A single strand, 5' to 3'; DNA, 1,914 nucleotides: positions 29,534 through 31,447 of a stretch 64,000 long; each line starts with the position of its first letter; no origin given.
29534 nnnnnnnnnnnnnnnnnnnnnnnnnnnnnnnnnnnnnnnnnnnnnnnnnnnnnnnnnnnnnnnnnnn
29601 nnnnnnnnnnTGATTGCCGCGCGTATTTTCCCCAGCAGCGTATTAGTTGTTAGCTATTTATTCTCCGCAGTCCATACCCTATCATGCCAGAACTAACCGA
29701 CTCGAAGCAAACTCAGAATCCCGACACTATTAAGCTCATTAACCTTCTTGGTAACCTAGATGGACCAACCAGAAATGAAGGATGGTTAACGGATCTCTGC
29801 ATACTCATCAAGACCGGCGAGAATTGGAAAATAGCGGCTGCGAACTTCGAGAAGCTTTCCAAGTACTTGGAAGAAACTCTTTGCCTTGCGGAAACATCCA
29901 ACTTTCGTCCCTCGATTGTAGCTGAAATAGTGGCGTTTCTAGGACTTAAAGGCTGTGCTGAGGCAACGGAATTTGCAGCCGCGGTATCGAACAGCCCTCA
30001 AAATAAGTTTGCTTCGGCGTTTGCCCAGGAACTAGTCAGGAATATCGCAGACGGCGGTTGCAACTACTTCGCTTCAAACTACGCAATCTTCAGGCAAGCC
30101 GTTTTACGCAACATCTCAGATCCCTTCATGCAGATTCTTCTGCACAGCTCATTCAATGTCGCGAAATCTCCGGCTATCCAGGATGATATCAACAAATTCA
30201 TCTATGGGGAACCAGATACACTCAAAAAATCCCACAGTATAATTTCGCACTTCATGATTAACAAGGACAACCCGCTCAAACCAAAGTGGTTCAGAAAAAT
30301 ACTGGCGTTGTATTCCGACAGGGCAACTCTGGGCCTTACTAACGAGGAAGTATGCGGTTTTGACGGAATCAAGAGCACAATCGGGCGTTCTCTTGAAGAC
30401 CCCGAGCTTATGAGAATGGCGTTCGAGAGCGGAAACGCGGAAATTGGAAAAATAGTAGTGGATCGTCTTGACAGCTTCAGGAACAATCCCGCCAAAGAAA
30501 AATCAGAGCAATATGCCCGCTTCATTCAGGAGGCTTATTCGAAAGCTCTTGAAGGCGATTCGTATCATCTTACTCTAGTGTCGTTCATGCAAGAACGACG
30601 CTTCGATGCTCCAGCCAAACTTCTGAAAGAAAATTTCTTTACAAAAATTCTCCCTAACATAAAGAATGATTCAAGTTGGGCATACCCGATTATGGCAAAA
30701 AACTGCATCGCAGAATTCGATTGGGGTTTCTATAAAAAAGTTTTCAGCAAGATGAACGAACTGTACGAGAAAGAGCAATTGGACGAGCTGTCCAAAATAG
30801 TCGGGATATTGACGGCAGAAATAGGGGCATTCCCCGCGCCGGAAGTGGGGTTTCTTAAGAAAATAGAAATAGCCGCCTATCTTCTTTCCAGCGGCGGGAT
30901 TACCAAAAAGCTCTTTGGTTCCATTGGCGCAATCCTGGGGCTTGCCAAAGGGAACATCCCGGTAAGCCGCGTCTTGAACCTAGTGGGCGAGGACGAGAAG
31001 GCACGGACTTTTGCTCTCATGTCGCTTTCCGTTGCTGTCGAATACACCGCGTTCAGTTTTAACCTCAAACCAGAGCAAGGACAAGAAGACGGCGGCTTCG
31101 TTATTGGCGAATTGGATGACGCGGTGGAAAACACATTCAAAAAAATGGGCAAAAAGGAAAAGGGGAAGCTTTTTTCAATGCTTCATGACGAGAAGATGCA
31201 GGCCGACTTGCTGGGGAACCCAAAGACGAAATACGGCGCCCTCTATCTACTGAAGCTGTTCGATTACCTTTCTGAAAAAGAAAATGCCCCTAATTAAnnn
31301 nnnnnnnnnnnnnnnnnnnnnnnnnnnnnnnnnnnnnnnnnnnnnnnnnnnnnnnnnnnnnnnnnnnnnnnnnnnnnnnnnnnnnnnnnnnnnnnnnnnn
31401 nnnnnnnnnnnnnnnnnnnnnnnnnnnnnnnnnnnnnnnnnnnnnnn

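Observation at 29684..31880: AT-rich island: novel 537-aa helical protein convergent with a miniature M28/M42-like zinc hydrolase, next to the ATP-grasp gene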

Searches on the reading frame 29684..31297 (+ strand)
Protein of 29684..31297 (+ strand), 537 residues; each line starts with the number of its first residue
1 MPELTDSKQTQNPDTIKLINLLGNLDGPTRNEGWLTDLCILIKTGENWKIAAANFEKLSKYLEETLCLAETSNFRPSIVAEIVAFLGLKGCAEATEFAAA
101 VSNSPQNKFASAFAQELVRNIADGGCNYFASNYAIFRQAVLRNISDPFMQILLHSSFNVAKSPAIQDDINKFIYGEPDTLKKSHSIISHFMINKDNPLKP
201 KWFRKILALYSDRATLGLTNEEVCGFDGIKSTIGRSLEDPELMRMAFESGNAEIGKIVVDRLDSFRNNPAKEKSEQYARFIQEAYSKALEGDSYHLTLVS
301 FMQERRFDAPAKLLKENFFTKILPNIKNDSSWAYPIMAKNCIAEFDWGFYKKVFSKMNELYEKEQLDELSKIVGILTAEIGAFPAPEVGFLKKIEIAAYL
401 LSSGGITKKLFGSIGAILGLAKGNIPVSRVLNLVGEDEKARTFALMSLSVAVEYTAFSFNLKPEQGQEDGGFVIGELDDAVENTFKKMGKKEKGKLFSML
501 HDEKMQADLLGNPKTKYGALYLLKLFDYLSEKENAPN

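Call 3: search_protein_families(library=pfam, proteins=[window:29684-31297:+], max_evalue=0.1)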
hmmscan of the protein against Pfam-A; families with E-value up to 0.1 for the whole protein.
window:29684-31297:+ (537 aa): 0 families

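Call 4: search_protein_families(library=ncbifam, proteins=[window:29684-31297:+], max_evalue=0.1)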
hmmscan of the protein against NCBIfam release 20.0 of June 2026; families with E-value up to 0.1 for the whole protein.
window:29684-31297:+ (537 aa): 0 families

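Call 6: find_homologous_proteins(query=window:29684-31297:+)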
Query window:29684-31297:+ (537 aa): 2 proteins with E <= 0.001 among 8000 candidates.
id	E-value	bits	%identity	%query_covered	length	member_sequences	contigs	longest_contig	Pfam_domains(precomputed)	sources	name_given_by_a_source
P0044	0.0e+0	1205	100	100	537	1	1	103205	-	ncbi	-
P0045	9.2e-48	182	30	93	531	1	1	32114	-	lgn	-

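Call 10: find_encoding_contigs(protein=P0045, flank=8000, max_places=2)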
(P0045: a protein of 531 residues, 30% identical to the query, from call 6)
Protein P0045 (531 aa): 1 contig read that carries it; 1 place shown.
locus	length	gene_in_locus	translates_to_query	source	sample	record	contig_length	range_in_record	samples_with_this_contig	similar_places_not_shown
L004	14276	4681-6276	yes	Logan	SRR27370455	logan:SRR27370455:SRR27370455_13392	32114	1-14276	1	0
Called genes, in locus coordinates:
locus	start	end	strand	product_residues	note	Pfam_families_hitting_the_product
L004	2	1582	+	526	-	?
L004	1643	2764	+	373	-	PF04406:TP6A_N, PF20768:Topo_VI_alpha, PF21180:TOP6A-Spo11_Toprim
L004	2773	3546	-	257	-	PF08241:Methyltransf_11 (weak), PF13649:Methyltransf_25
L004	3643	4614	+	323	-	PF13404:HTH_AsnC-type, PF13412:HTH_24, PF12840:HTH_20 (faint), PF13404:HTH_AsnC-type, PF13412:HTH_24 (weak)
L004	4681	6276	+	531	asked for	-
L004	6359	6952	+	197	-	-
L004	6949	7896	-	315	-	PF22082:TtuA_LIM_N (weak), PF01171:ATP_bind_3, PF01507:PAPS_reduct (weak), PF03054:tRNA_Me_trans (weak)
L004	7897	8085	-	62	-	PF02597:ThiS, PF21965:SAMP2 (weak)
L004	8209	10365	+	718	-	PF01841:Transglut_core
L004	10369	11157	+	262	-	PF00753:Lactamase_B (weak), PF12706:Lactamase_B_2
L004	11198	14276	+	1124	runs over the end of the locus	PF05345:He_PIG, PF26182:Ig_NUP210_5th (faint), PF05345:He_PIG, PF22352:K319L-like_PKD (faint), PF05345:He_PIG, PF25852:DUF6242_C (faint), PF05345:He_PIG, PF02012:BNR (faint), +1 more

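Call 34: search_protein_representatives(alignment_id=A1)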
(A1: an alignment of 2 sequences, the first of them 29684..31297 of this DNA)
Query: 2 sequences, 582 profile positions. Proteins with E-value up to 0.001 (for the whole library): 14; up to 1e-10: 11; up to 1e-30: 5. The best 14 are listed.
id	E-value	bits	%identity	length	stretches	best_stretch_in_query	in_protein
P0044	0.0e+00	1015.9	-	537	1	1-582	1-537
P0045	4.5e-295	996.5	-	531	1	1-581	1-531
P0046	3.9e-53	197.7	-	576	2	317-570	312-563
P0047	2.2e-50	188.6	-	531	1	4-571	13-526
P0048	7.8e-42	160.3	-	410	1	137-574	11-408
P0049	2.0e-30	122.7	-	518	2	137-571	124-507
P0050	8.3e-30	120.6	-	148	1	436-577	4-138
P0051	9.7e-28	113.8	-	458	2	378-571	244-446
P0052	6.0e-24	101.3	-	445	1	147-554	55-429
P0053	8.6e-20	87.6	-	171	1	438-571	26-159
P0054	4.9e-12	62.0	-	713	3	156-500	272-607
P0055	2.0e-07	46.7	-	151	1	431-518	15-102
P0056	2.8e-07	46.2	-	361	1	118-373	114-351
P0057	7.1e-07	44.9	-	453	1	246-501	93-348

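Call 38: list_cluster_members(proteins=[P0044, P0045, P0046, P0047, P0048, P0049, P0051, P0052, P0054, P0057])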
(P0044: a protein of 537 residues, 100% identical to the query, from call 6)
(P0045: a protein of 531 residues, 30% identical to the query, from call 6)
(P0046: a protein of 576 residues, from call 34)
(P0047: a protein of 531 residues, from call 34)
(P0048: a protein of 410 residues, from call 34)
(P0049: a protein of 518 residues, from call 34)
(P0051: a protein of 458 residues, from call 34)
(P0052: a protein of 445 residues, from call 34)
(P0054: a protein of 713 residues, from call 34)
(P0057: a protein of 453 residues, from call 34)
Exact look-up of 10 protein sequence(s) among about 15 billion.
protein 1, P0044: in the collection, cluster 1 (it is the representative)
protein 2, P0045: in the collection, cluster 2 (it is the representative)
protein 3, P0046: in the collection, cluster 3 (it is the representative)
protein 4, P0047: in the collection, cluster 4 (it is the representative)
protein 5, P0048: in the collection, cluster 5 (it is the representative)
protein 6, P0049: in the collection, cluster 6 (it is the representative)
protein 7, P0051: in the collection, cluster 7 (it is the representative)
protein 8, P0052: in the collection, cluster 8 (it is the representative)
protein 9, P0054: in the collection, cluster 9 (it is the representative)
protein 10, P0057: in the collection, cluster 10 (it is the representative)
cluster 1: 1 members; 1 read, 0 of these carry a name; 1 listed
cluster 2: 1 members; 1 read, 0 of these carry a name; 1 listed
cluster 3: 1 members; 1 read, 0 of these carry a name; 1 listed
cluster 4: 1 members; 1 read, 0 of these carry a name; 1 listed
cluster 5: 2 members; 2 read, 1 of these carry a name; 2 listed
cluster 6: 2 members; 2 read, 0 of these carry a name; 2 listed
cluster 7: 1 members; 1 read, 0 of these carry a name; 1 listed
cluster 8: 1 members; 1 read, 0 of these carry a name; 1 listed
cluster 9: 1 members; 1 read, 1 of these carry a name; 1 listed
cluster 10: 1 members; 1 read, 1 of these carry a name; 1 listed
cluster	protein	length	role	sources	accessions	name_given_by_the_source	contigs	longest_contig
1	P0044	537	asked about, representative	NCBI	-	-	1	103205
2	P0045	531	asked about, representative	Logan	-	-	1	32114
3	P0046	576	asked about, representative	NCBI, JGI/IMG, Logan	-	-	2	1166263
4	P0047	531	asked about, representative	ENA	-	-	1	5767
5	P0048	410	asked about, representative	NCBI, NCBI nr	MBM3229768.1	hypothetical protein FJZ26_05020 [Candidatus Parvarchaeota archaeon] | hypothetical protein [Candidatus Parvarchaeota archaeon]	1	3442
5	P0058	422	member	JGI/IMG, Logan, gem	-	-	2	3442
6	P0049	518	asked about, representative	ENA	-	-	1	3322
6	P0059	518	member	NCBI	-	-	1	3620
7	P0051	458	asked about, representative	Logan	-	-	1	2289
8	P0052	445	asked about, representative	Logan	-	-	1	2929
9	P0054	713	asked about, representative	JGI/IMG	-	hypothetical protein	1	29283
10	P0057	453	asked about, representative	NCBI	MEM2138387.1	MAG: hypothetical protein QW568_04830, partial [Candidatus Anstonellaceae archaeon]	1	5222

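Call 39: find_encoding_contigs(protein=P0046, flank=6000, max_places=2)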
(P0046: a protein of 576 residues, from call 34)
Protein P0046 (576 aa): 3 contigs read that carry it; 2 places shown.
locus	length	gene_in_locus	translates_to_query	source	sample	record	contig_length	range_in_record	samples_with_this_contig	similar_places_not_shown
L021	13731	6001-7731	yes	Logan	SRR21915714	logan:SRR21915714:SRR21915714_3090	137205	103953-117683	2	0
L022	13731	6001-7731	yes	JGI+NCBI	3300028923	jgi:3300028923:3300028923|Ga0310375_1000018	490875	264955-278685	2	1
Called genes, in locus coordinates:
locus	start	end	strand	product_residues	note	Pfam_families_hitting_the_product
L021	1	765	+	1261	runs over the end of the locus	PF13191:AAA_16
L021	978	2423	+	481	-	-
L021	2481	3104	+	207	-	-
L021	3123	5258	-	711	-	-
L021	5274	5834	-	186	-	PF00252:Ribosomal_L16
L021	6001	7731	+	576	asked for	-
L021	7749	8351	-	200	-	PF07187:DUF1405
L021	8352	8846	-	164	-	PF00132:Hexapep, PF14602:Hexapep_2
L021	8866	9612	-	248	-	PF00705:PCNA_N, PF02747:PCNA_C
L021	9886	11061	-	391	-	-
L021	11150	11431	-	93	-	PF13656:RNA_pol_L_2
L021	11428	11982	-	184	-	PF14382:ECR1_N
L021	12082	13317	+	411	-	PF04123:DUF373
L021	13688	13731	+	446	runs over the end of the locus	PF00209:SNF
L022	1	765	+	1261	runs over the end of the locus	PF13191:AAA_16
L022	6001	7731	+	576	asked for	-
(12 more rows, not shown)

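Call 40: find_encoding_contigs(protein=P0054, flank=6000, max_places=2)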
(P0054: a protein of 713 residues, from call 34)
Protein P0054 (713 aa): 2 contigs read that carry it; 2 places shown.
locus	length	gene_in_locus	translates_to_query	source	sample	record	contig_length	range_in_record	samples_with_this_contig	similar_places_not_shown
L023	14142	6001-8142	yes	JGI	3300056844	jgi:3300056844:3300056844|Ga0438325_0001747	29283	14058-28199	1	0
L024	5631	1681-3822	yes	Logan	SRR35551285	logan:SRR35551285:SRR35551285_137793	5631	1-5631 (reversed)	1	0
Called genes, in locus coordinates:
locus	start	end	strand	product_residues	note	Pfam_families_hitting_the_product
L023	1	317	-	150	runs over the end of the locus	PF01936:NYN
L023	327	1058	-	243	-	PF01026:TatD_DNase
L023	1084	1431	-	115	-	-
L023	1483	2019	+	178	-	PF02834:LigT_PEase, PF13563:2_5_RNA_ligase2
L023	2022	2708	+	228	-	PF00834:Ribul_P_3_epim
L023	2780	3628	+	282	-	PF00456:Transketolase_N, PF13292:DXP_synthase_N (weak), PF00676:E1_dh, PF02775:TPP_enzyme_C (faint)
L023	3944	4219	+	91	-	-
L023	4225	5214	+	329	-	PF02779:Transket_pyr, PF02780:Transketolase_C, PF22613:Transketolase_C_1 (weak)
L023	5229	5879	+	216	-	PF00923:TAL_FSA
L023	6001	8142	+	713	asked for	-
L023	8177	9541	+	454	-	PF01909:NTP_transf_2 (weak), PF09249:tRNA_NucTransf2, PF21133:CAA_C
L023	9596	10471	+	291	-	-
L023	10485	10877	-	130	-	PF00072:Response_reg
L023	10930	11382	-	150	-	-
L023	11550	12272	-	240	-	-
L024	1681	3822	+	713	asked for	-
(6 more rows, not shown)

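Call 45: predict_structure(alignment_id=A4)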
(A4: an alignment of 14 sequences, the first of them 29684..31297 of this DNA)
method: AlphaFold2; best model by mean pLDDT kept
length: 537 residues; sequences in the alignment: 14
mean_pLDDT: 85.4   pTM: 0.78
mean pLDDT of the five models: 85.4, 83.5, 83.2, 82.4, 82.0
residues with pLDDT >= 90: 230; 70-90: 255; 50-70: 39; < 50: 13
segments of 3 or more residues with pLDDT < 50: 1-8, 468-470
pLDDT, mean of each block of 10 residues (from residue 1): 45 88 78 88 94 93 85 83 94 92 79 92 91 90 88 85 88 88 87 86 91 70 72 92 95 94 81 83 92 93 86 74 87 90 86 89 91 89 75 90 83 87 86 91 94 86 60 73 88 89 91 92 86 64
secondary structure, 60 per line:
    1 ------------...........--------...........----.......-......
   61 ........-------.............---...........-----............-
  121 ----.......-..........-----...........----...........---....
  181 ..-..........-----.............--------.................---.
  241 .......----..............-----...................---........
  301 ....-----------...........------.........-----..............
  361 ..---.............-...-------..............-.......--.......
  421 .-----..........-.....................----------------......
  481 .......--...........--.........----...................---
elements in order: H13-23 H32-42 H47-53 H55-68 H76-88 H92-102 H108-119 H125-131 H133-142 H148-158 H163-173 H177-182 H184-193 H199-211 H220-236 H240-247 H252-265 H271-289 H293-304 H316-326 H333-341 H347-362 H366-378 H390-403 H405-411 H414-421 H427-436 H438-458 H475-487 H490-500 H503-511 H516-534

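Call 48: fold_search(model_id=the predicted structure, library=pdb)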
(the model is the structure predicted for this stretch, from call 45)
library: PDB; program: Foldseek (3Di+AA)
matches with E <= 10: 1005; with E <= 0.001: 0
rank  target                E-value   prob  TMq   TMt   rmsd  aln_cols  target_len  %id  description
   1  8cdj_D                1.5e-03  1.00  0.26  0.19  20.9       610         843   12  CAND1 b-hairpin++-SCF-SKP2 CAND1 rolling SCF engaged (released 2023-04-19)
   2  8ru4_B                1.7e-03  1.00  0.22  0.23  17.8       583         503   11  Crystal structure of Human Catenin Beta-1 in complex with stitched peptide inhibitor (released 2024-09-04)
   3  1m1e_A                1.7e-03  1.00  0.23  0.24  18.0       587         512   11  Beta-catenin armadillo repeat domain bound to ICAT (released 2002-10-16)
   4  7q3l_A                1.7e-03  0.99  0.21  0.16  21.4       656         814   11  Human 17S U2 snRNP 5' domain (released 2022-03-30)
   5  7oho_AAA              1.9e-03  1.00  0.28  0.26  17.5       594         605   12  Crystal structure of AP2 FCHO2 chimera (released 2022-06-01)
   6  7onb_C                2.0e-03  1.00  0.26  0.20  18.9       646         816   12  Structure of the U2 5' module of the A3'-SSA complex (released 2021-08-04)
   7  8y14                  2.0e-03  1.00  0.22  0.22  17.9       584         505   11  Beta-catenin Crystal Structure (released 2024-03-13)
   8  7q4o_A                2.1e-03  1.00  0.27  0.20  22.2       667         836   12  Substrate-bound A-like U2 snRNP (released 2022-03-30)
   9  8y0g                  2.2e-03  1.00  0.22  0.23  17.9       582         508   11  Human beta-catenin crystal structure (released 2024-03-13)
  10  4n5a                  2.5e-03  0.99  0.23  0.23  18.0       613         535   13  Crystal structure of Efr3 (released 2014-01-22)
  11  7zbw_D                3.0e-03  1.00  0.32  0.22  19.1       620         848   11  CAND1-SCF-SKP2 CAND1 rolling-2 SCF engaged (released 2023-04-19)
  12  9ogb_A                3.1e-03  0.99  0.21  0.13  21.8       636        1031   14  Cryo-EM structure of human exportin-1 conjugated with selinexor and bound to yeast RAN-GTP and human ASB8-ELOB/C (released 2025-11-26)
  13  9mf5_A                3.2e-03  0.99  0.22  0.21  19.3       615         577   12  CryoEM structure of the Protein Phosphatase 2A (Abeta-B56gamma-Calpha) holoenzyme complex (released 2025-07-09)
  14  9cpc_1A               3.6e-03  1.00  0.25  0.24  23.0       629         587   11  Atomic model of porcine brain ventricles cilia doublet microtubule (48-nm periodicity) (released 2024-10-23)
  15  8rc4_g                3.6e-03  0.99  0.20  0.15  21.5       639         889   10  Structure of Integrator-PP2A complex (released 2024-02-07)
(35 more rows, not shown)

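Call 60: search_protein_families(library=phrogs, proteins=[window:29684-31297:+], max_evalue=0.01)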
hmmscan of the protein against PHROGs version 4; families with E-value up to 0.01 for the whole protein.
window:29684-31297:+ (537 aa): 0 families

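Call 61: search_protein_families(library=padloc, proteins=[window:29684-31297:+], max_evalue=0.01)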
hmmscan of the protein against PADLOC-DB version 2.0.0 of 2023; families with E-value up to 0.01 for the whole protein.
window:29684-31297:+ (537 aa): 0 families

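Call 62: search_protein_families(library=pfam, alignment_id=A4, max_evalue=0.1)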
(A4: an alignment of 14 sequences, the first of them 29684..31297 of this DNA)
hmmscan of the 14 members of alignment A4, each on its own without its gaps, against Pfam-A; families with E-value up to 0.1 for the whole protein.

A. member 1, window:29684-31297:+ (537 aa): 0 families

B. families by the number of members that match (of 14 scanned): 6 families
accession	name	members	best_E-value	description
PF05004.19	IFRD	1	0.0011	Interferon-related developmental regulator (IFRD)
PF17830.6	STI1-HOP_DP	1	0.0029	STI1/HOP, DP domain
PF04984.19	Phage_sheath_1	1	0.0051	Phage tail sheath protein subtilisin-like domain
PF16782.11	SIL1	1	0.033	Nucleotide exchange factor SIL1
PF02172.21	KIX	1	0.052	KIX domain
PF11701.14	UNC45-central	1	0.082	Myosin-binding striated muscle assembly central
